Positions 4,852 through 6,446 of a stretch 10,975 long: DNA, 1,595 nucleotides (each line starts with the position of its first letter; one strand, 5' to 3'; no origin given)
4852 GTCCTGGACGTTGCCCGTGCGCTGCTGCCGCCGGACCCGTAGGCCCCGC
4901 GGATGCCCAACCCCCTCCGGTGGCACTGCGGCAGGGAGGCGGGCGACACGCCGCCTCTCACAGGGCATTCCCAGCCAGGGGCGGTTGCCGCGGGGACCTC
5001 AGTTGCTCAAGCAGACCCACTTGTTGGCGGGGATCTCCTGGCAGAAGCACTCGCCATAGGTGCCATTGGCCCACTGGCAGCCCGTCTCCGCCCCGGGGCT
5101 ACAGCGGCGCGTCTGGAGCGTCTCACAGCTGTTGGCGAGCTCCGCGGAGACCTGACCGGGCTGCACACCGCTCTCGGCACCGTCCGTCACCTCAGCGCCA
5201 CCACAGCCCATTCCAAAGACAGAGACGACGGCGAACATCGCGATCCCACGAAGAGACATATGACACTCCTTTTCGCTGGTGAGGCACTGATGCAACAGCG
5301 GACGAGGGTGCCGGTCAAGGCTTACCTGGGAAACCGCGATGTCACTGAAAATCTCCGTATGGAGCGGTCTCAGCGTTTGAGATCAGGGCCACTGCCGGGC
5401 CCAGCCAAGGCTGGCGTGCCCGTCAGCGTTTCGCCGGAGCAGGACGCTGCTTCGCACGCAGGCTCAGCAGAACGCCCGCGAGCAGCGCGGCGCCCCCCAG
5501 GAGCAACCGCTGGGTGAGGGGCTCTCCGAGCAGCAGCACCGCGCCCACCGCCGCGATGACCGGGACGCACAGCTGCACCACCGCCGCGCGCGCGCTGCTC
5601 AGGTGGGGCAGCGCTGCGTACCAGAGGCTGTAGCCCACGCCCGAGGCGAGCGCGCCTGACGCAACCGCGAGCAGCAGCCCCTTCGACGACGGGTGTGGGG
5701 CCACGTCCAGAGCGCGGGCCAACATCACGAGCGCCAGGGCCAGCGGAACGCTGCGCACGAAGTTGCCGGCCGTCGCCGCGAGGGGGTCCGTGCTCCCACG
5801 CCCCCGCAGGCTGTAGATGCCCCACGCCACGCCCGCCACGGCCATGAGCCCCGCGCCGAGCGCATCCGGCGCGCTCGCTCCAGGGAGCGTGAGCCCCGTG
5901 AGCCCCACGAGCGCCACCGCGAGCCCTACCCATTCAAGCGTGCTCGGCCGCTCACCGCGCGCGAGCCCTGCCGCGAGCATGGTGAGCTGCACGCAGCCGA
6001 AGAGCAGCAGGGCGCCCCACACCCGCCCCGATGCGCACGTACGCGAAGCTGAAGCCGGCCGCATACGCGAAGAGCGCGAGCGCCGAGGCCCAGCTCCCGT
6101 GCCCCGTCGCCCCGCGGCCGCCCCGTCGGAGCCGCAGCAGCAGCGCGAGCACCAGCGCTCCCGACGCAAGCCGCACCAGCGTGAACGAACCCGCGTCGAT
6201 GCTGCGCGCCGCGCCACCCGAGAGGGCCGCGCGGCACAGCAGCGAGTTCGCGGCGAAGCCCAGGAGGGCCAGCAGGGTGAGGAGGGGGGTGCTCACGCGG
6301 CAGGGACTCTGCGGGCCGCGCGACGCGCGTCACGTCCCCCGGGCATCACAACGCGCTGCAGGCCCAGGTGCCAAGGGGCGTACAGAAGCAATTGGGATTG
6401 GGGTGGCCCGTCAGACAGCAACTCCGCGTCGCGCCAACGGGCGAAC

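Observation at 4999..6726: Two paralogous small Cys-rich lipoproteins with a shared C-terminal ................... module flank a broken transporter gene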

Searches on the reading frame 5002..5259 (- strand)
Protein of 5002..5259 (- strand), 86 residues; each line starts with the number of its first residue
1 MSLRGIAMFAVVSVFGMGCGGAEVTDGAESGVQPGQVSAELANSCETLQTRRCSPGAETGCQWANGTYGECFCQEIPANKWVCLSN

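Call 3: search_protein_families(library=pfam, proteins=[window:5002-5259:-], max_evalue=1)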
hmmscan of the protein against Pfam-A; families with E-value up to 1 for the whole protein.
seq(86 aa): 1 family
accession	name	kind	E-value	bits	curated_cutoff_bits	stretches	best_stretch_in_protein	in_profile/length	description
PF00537.24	Toxin_3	-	0.1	13.3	21.5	1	53-79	26-54/55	Scorpion toxin-like domain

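Call 4: search_protein_families(library=ncbifam, proteins=[window:5002-5259:-], max_evalue=1)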
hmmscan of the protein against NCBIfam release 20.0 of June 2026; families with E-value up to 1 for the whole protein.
seq(86 aa): 0 families

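Call 6: find_homologous_proteins(query=window:5002-5259:-, max_evalue=0.01)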
Query seq(86 aa) (86 aa): 25 proteins with E <= 0.01 among 25 candidates.
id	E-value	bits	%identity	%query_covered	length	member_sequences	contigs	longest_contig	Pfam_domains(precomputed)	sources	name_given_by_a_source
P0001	9.9e-52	191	100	100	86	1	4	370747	-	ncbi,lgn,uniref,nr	ncbi:hypothetical protein G4177_24760 [Corallococcus sp. ZKHCc1 1396]|uniref:Lipoprotein n=1 Tax=Cor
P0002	1.3e-46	174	90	100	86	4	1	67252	-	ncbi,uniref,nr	ncbi:hypothetical protein D7Y21_08720 [Corallococcus sp. AB045]|uniref:hypothetical protein n=1 Tax=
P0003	2.9e-46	173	90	100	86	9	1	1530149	-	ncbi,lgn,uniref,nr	ncbi:hypothetical protein KH5H1_27670 [Corallococcus caeni]|uniref:hypothetical protein n=1 Tax=Cora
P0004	3.7e-46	173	88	100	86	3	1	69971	-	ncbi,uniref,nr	ncbi:hypothetical protein [Corallococcus exiguus]|uniref:hypothetical protein n=1 Tax=Corallococcus 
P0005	4.1e-46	173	91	100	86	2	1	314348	-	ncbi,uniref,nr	ncbi:hypothetical protein OV208_16330 [Corallococcus sp. bb12-1]|uniref:hypothetical protein n=1 Tax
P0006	1.7e-45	171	88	99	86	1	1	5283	-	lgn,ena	-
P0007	3.7e-45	170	87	100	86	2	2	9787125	-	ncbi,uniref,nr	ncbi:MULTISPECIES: hypothetical protein [unclassified Corallococcus]|uniref:hypothetical protein n=1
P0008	1.5e-44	168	87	100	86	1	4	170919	-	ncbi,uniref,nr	ncbi:hypothetical protein HJC10_09950 [Corallococcus exiguus]|uniref:hypothetical protein n=1 Tax=Co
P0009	3.4e-44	167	87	100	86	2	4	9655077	-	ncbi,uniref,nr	ncbi:hypothetical protein NR800_21660 [Corallococcus interemptor]|uniref:hypothetical protein n=1 Ta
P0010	3.6e-44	167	86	100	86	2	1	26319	-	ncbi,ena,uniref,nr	ncbi:hypothetical protein [Corallococcus sicarius]|uniref:Lipoprotein n=1 Tax=Corallococcus sicarius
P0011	1.1e-43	165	85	100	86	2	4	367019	-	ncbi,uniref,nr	ncbi:hypothetical protein D7Y27_19975 [Corallococcus sp. AB004]|uniref:hypothetical protein n=1 Tax=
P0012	4.4e-43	163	87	100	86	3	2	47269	-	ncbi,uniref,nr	ncbi:hypothetical protein D7Y13_11660 [Corallococcus praedator]|uniref:Lipoprotein n=2 Tax=Myxococca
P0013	9.5e-39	149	83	98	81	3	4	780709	-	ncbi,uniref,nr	ncbi:hypothetical protein D7X55_35675 [Corallococcus sp. AB049A]|uniref:Uncharacterized protein n=1 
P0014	2.7e-38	148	77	100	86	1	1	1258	-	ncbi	-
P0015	5.8e-38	147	81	100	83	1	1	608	-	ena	-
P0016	5.3e-36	141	74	100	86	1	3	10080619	-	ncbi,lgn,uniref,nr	ncbi:hypothetical protein COCOR_06709 [Corallococcus coralloides DSM 2259]|uniref:Lipoprotein n=1 Ta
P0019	3.2e-30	122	71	99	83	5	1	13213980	-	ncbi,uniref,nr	ncbi:hypothetical protein JRI60_18305 [Archangium violaceum]|uniref:hypothetical protein n=1 Tax=Arc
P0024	1.6e-26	110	64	97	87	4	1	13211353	-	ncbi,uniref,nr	ncbi:hypothetical protein JY651_23335 [Pyxidicoccus parkwayensis]|uniref:Lipoprotein n=2 Tax=Pyxidic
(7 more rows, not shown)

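Call 15: predict_structure(alignment_id=A1)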
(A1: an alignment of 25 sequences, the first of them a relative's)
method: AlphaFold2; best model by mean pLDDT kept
length: 86 residues; sequences in the alignment: 25
mean_pLDDT: 66.2   pTM: 0.42
mean pLDDT of the five models: 66.2, 65.5, 63.5, 63.1, 62.6
residues with pLDDT >= 90: 2; 70-90: 40; 50-70: 16; < 50: 28
segments of 3 or more residues with pLDDT < 50: 11-14, 16-18, 20-37
pLDDT, mean of each block of 10 residues (from residue 1): 54 47 40 45 76 87 85 85 85
secondary structure, 60 per line:
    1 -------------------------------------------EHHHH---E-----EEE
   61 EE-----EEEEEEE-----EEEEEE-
elements in order: H45-48 E58-62 E68-74 E80-85

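Call 18: find_encoding_contigs(protein=P0001, flank=8000, max_places=4)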
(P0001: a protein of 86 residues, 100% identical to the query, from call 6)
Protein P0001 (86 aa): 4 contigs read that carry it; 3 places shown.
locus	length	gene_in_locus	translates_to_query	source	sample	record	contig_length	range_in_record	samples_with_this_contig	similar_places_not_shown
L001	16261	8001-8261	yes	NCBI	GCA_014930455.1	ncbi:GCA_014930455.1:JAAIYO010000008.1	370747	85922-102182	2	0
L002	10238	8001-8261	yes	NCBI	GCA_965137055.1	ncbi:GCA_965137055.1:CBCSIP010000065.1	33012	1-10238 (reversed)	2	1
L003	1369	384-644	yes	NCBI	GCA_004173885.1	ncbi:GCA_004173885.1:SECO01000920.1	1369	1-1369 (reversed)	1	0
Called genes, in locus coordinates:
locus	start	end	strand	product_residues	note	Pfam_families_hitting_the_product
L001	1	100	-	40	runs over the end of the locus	-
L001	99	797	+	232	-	PF00011:HSP20, PF17886:ArsA_HSP20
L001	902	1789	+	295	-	PF02567:PhzC-PhzF, PF05544:Pro_racemase (faint)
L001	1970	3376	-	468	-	PF00144:Beta-lactamase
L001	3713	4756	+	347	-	-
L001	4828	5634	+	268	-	-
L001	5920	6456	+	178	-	PF16117:DUF4833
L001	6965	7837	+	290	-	PF00892:EamA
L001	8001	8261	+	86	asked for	-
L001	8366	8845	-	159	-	-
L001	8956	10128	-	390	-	-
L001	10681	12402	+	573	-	PF14339:DUF4394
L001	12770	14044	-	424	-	-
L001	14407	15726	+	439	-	PF01546:Peptidase_M20, PF07687:M20_dimer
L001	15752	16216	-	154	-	PF08327:AHSA1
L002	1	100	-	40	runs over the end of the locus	-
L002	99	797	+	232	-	PF00011:HSP20, PF17886:ArsA_HSP20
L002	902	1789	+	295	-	PF02567:PhzC-PhzF, PF05544:Pro_racemase (faint)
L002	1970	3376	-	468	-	PF00144:Beta-lactamase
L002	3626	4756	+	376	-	-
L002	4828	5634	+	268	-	-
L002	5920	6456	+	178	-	PF16117:DUF4833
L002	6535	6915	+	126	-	-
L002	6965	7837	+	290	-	PF00892:EamA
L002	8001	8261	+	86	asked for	-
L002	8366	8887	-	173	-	-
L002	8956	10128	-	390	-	-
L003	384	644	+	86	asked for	-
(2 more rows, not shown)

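Call 19: find_encoding_contigs(protein=P0016, flank=8000, max_places=3)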
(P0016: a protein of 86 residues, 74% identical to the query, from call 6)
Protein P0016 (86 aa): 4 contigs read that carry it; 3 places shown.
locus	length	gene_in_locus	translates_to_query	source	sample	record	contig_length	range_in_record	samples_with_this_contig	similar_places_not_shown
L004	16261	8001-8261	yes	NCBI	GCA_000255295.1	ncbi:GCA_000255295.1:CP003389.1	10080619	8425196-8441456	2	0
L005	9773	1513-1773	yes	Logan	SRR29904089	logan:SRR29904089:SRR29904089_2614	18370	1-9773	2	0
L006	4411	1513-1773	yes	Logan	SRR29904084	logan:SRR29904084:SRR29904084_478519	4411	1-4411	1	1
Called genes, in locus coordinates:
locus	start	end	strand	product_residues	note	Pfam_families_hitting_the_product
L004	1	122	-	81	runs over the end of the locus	-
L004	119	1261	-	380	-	PF18566:Ldi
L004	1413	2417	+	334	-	-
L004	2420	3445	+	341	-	-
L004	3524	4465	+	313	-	-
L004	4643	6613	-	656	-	PF11617:Cu-binding_MopE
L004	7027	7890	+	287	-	PF00892:EamA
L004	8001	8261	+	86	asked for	-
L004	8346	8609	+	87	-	-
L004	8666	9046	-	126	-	-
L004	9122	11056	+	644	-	PF07504:FTP, PF01447:Peptidase_M4, PF02868:Peptidase_M4_C, PF01453:B_lectin (faint)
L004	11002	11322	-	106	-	-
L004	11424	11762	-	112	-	PF03992:ABM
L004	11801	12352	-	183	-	PF16117:DUF4833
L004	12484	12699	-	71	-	-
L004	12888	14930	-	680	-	PF07705:CARDB, PF03659:Glyco_hydro_71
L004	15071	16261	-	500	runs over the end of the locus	PF18313:TLP1_add_C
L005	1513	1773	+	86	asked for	-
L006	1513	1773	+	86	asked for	-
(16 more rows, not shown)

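Call 33: find_encoding_contigs(protein=P0019, flank=6000, max_places=2)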
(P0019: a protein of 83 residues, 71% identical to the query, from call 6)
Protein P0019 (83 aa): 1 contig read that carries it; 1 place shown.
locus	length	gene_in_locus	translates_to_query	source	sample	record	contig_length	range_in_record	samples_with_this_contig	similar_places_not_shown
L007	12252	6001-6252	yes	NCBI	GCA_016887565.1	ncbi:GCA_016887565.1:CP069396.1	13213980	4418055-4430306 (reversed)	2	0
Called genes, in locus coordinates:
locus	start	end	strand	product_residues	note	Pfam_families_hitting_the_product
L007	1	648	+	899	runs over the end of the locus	PF13415:Beta-prop_FBX42, PF13418:Beta-prop_TYW4, PF24681:Kelch_KLHDC2_KLHL20_DRC7, PF13964:Beta-prop_Calicin, PF01344:Kelch_1, PF13415:Beta-prop_FBX42, PF13418:Beta-prop_TYW4, PF17957:Big_7, +5 more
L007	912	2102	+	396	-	PF00067:p450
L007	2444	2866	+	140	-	PF19473:DUF6010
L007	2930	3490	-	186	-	PF00857:Isochorismatase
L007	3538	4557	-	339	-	PF01966:HD, PF13286:HD_assoc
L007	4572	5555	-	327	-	PF04055:Radical_SAM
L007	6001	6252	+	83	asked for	-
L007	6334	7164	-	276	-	PF00106:adh_short, PF01370:Epimerase (weak), PF08659:KR, PF13561:adh_short_C2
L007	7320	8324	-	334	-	PF08450:SGL (faint), PF24684:Vgb_lyase (faint), PF01436:NHL (faint)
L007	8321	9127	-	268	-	PF23441:SDR (weak), PF00106:adh_short, PF08659:KR, PF13561:adh_short_C2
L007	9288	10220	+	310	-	PF00126:HTH_1, PF03466:LysR_substrate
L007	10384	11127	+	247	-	-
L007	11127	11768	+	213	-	-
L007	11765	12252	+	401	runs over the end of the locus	-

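Call 34: find_encoding_contigs(protein=P0024, flank=6000, max_places=2)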
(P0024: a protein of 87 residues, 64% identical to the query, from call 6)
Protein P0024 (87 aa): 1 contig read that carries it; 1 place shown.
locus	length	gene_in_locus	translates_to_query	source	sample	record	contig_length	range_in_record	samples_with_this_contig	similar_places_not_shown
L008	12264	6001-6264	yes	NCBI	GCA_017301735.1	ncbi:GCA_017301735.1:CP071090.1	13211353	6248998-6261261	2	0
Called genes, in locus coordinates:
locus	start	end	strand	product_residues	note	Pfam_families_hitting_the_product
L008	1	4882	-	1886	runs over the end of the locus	PF00069:Pkinase, PF07714:PK_Tyr_Ser-Thr, PF13191:AAA_16, PF25503:TPR_CHK1 (weak), PF01590:GAF, PF13185:GAF_2, PF00512:HisKA, PF02518:HATPase_c, +3 more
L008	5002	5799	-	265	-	-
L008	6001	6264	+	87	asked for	-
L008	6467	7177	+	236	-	PF12833:HTH_18, PF00165:HTH_AraC (weak)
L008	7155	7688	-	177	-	PF05163:DinB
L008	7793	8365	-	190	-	PF03336:Pox_C4_C10 (weak), PF13640:2OG-FeII_Oxy_3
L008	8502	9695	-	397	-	PF13428:TPR_14 (faint), PF14559:TPR_19 (faint), PF13432:TPR_16 (weak), PF13414:TPR_11 (weak), PF13432:TPR_16 (weak), PF13431:TPR_17 (weak), PF00515:TPR_1 (weak), PF07719:TPR_2 (weak), +4 more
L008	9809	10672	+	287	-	PF05572:Peptidase_M43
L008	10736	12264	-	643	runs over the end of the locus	PF06537:DHOR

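Call 51: find_related_loci(query=A1, collection=genome_contigs, flank=4000)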
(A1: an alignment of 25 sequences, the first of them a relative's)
Query A1 (86 aa) in genome_contigs; peptide patterns used: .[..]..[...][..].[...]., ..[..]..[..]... (x = any residue, [..] = any of these).
34 stretches matched a pattern; 17 encode a relative of the query (tblastn E <= 1e-3); 16 distinct loci.
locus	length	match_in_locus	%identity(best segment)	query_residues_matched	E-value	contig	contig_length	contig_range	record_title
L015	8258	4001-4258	92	1-86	6e-51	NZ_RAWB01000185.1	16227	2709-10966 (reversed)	Corallococcus llansteffanensis strain CA051B NODE_185_16227_cov_14.9761, whole genome shotgun sequence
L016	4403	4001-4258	87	1-86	2e-49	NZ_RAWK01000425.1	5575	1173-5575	Corallococcus aberystwythensis strain AB050A NODE_425_5575_cov_25.4547_ID_12287, whole genome shotgun sequence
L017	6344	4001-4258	87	1-86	5e-49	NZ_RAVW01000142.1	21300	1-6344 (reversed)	Corallococcus exercitus strain AB043A NODE_142_21300_cov_11.955_ID_16657, whole genome shotgun sequence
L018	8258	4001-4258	87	1-86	2e-48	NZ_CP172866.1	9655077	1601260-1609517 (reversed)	Corallococcus coralloides strain KYC2213 chromosome, complete genome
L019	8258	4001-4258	86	1-86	3e-48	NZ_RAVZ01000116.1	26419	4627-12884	Corallococcus terminator strain CA054A NODE_116_26419_cov_29.784, whole genome shotgun sequence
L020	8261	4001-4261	86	1-86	6e-48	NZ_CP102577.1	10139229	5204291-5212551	Corallococcus exercitus strain SDU142 chromosome, complete genome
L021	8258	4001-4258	87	1-86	4e-47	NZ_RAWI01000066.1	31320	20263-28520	Corallococcus praedator strain CA031B NODE_66_31320_cov_35.0967, whole genome shotgun sequence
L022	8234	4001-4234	83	3-84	1e-43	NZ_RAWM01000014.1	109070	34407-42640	Corallococcus interemptor strain AB047A NODE_14_109070_cov_71.5639_ID_7947, whole genome shotgun sequence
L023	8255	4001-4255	72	1-85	1e-37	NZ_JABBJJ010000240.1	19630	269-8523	Pyxidicoccus fallax strain DSM 14698 NODE_240_length_19630_cov_32.9467, whole genome shotgun sequence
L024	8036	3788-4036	71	1-86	2e-36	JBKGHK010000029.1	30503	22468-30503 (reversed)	Pyxidicoccus sp. 3LFB2 NODE_29_length_30503_cov_71.533598, whole genome shotgun sequence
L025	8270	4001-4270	64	1-86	4e-34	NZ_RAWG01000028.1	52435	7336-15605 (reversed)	Corallococcus sicarius strain CA040B NODE_28_52435_cov_51.0344, whole genome shotgun sequence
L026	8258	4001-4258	64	1-86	3e-34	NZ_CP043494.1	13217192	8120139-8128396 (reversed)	Archangium minus strain Cbm 6 chromosome, complete genome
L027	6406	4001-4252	87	1-84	8e-47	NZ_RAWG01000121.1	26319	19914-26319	Corallococcus sicarius strain CA040B NODE_121_26319_cov_47.7462, whole genome shotgun sequence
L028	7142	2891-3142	50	1-84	1e-24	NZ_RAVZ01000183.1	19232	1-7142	Corallococcus terminator strain CA054A NODE_183_19232_cov_27.5345, whole genome shotgun sequence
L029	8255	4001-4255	42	1-86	5e-18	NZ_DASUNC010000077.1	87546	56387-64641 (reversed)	MAG: Archangium sp. isolate SMAG_U1589 k141_479691, whole genome shotgun sequence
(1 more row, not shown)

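Call 52: fold_search(model_id=the predicted structure, library=pdb)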
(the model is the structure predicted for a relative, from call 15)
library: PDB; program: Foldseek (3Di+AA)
matches with E <= 10: 533; with E <= 0.001: 0
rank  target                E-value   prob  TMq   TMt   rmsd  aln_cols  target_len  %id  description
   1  3gxe_B                3.1e-01  0.94  0.34  0.33   1.5        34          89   18  Complex of a Low Affinity Collagen Site with the Fibronectin 8-9FnI Domain Pair (released 2010-04-07)
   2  3ejh_A                3.3e-01  0.89  0.33  0.31   1.9        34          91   18  Crystal Structure of the Fibronectin 8-9FnI Domain Pair in Complex with a Type-I Collagen Peptide (released 2009-02-03)
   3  3mql                  3.6e-01  0.82  0.31  0.14   2.9        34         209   20  Crystal structure of the fibronectin 6FnI1-2FnII7FnI fragment (released 2010-08-25)
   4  9a3x_B                4.1e-01  0.93  0.36  0.34   1.5        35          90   20  Predicted model of tissue transglutaminase 2 (TG2) in complex with plasma fibronectin type I modules 2 and 3 (FNI2-3) (released 2024-02-02)
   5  9a3y_B                4.1e-01  0.93  0.34  0.21   1.2        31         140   22  Predicted model of tissue transglutaminase 2 (TG2) in complex with plasma fibronectin type I modules 7, 8 and 9 (FNI7- (released 2024-02-02)
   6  3ejh_B                4.6e-01  0.91  0.34  0.34   1.5        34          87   18  Crystal Structure of the Fibronectin 8-9FnI Domain Pair in Complex with a Type-I Collagen Peptide (released 2009-02-03)
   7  9a3z_B                5.2e-01  0.90  0.32  0.10   1.3        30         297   23  A predicted model of tissue transglutaminase 2 (TG2) in complex with plasma fibronectin's gelatin binding domain (FNI6 (released 2024-02-02)
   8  2rl0_F                6.8e-01  0.54  0.34  0.33   5.4        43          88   23  Crystal structure of the fourth and fifth fibronectin F1 modules in complex with a fragment of staphylococcus aureus f (released 2008-08-05)
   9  2rky_C                7.3e-01  0.69  0.37  0.35   5.4        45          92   22  Crystal structure of the fourth and fifth fibronectin F1 modules in complex with a fragment of staphylococcus aureus f (released 2008-08-05)
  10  3cal_A                7.7e-01  0.85  0.35  0.35   1.3        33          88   21  Crystal structure of the second and third fibronectin F1 modules in complex with a fragment of staphylococcus aureus f (released 2008-08-05)
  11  1vhk_A                8.3e-01  0.23  0.28  0.13   5.8        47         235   21  Crystal structure of an hypothetical protein (released 2003-12-30)
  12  7ob0_B                9.4e-01  0.10  0.21  0.10   9.2        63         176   13  Structure of RsLOV d2 variant (released 2021-06-30)
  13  1vhk_C                1.0e+00  0.20  0.28  0.12   5.8        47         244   21  Crystal structure of an hypothetical protein (released 2003-12-30)
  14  2rl0_I                1.1e+00  0.69  0.33  0.35   1.7        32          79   12  Crystal structure of the fourth and fifth fibronectin F1 modules in complex with a fragment of staphylococcus aureus f (released 2008-08-05)
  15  3m7p                  1.1e+00  0.60  0.33  0.10   1.9        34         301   18  Fibronectin fragment (released 2010-06-23)
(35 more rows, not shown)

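Call 65: search_protein_families(library=padloc, proteins=[window:5002-5259:-], max_evalue=0.1)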
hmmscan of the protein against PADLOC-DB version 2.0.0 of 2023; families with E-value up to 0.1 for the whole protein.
seq(86 aa): 0 families

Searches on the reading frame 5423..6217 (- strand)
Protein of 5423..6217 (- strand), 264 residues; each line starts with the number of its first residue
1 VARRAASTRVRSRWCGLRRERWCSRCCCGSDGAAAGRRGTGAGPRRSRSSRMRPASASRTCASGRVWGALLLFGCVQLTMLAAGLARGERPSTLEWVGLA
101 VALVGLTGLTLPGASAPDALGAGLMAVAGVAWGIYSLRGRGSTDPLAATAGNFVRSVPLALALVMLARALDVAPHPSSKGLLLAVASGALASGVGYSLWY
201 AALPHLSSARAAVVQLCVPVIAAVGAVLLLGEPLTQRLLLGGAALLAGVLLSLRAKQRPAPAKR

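Call 3: search_protein_families(library=pfam, proteins=[window:5423-6217:-], max_evalue=1)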
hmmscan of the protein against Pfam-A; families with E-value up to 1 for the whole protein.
window:5423-6217:- (264 aa): 2 families
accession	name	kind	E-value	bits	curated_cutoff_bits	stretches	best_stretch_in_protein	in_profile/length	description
PF00892.27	EamA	-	2.4e-18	67.2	28.2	1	120-253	2-134/135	EamA-like transporter family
PF05052.17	MerE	-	0.037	14.4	22.8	1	54-111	7-67/75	MerE protein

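Call 4: search_protein_families(library=ncbifam, proteins=[window:5423-6217:-], max_evalue=1)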
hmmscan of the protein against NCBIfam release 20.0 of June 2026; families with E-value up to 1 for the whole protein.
window:5423-6217:- (264 aa): 7 families
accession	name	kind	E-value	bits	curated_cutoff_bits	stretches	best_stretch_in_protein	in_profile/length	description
TIGR00950.1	2A78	equivalog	8.7e-10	38.5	230.2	1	84-250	92-264/264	carboxylate/amino acid/amine transporter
NF008432.0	PRK11272.1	equivalog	7e-08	32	270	1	71-256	103-289/294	drug/metabolite exporter YedA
NF008676.0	PRK11689.1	equivalog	4.8e-07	29.2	194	1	78-258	106-293/297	aromatic amino acid DMT transporter YddG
NF007823.0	PRK10532.1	equivalog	0.0001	21.5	354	1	81-248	109-275/295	threonine/homoserine exporter RhtA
TIGR03340.1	phn_DUF6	hypoth_equivalog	0.0002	21.2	288.15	1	80-251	104-280/281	phosphonate utilization associated putative membrane protein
NF008523.0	PRK11453.1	equivalog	0.00097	18.8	472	1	189-251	222-284/299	O-acetylserine/cysteine exporter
NF046080.1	PID_CTERM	domain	0.024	14.5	26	1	121-140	6-25/25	PID-CTERM protein-sorting domain-containing protein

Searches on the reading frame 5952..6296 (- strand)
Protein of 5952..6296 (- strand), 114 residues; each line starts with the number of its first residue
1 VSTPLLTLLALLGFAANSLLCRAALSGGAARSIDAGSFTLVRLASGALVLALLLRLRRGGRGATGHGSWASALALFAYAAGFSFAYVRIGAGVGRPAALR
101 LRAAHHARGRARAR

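Call 3: search_protein_families(library=pfam, proteins=[window:5952-6296:-], max_evalue=1)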
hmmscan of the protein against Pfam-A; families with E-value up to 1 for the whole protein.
window:5952-6296:- (114 aa): 2 families
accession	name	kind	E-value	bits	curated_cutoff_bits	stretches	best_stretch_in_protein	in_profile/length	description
PF10672.15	Methyltrans_SAM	-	0.11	12.1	27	1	51-110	106-163/286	S-adenosylmethionine-dependent methyltransferase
PF00892.27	EamA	-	0.28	11.9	28.2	1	5-85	5-80/135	EamA-like transporter family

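Call 4: search_protein_families(library=ncbifam, proteins=[window:5952-6296:-], max_evalue=1)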
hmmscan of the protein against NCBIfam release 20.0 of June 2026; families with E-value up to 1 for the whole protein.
window:5952-6296:- (114 aa): 0 families
